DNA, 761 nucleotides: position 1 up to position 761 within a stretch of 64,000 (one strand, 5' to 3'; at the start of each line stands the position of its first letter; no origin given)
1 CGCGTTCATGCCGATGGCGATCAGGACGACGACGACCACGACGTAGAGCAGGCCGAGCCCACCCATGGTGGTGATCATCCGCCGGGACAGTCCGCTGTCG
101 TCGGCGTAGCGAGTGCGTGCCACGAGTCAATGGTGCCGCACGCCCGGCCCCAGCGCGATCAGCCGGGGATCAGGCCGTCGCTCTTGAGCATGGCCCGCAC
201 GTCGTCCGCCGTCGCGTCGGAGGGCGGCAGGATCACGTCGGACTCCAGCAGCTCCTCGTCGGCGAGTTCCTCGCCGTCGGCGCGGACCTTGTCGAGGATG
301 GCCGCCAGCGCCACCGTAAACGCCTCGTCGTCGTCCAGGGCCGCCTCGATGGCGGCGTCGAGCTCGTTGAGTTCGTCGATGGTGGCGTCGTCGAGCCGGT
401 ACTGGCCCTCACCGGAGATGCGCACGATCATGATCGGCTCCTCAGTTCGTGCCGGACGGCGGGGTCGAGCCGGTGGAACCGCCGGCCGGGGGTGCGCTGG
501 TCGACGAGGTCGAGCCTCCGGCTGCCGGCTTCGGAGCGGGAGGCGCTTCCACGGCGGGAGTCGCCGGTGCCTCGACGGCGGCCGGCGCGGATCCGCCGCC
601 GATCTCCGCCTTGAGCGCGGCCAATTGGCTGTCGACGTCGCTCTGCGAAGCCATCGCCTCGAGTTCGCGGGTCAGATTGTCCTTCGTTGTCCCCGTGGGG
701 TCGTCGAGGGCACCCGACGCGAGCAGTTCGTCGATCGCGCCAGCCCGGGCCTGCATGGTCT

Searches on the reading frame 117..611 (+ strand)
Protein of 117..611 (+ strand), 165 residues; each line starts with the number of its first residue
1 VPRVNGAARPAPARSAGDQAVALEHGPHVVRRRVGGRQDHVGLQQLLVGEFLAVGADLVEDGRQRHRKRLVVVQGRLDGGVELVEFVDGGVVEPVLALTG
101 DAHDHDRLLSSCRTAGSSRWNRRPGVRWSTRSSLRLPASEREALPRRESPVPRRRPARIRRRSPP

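Call 83: search_protein_families(library=pfam, alignment_id=A5, max_evalue=0.01)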
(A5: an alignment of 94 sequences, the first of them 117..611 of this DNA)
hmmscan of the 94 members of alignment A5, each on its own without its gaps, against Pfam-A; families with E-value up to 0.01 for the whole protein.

A. member 1, window:117-611:+ (165 aa): 0 families

B. families by the number of members that match (of 94 scanned): 9 families
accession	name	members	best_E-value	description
PF01987.23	AIM24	1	1.1e-66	Mitochondrial biogenesis AIM24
PF11241.13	DUF3043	1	1.3e-54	Protein of unknown function (DUF3043)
PF02283.22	CobU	1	1.1e-53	Cobinamide kinase / cobinamide phosphate guanyltransferase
PF22743.2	PspAA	1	1.9e-31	PspA-Associated protein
PF01035.26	DNA_binding_1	1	4.1e-31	6-O-methylguanine DNA methyltransferase, DNA binding domain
PF10006.14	DUF2249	1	7e-24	Uncharacterized conserved protein (DUF2249)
PF09383.16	NIL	1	2.4e-20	NIL domain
PF10604.15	Polyketide_cyc2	1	6.1e-15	Polyketide cyclase / dehydrase and lipid transport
PF12484.13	PPE-SVP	1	0.0097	PPE-SVP subfamily C-terminal region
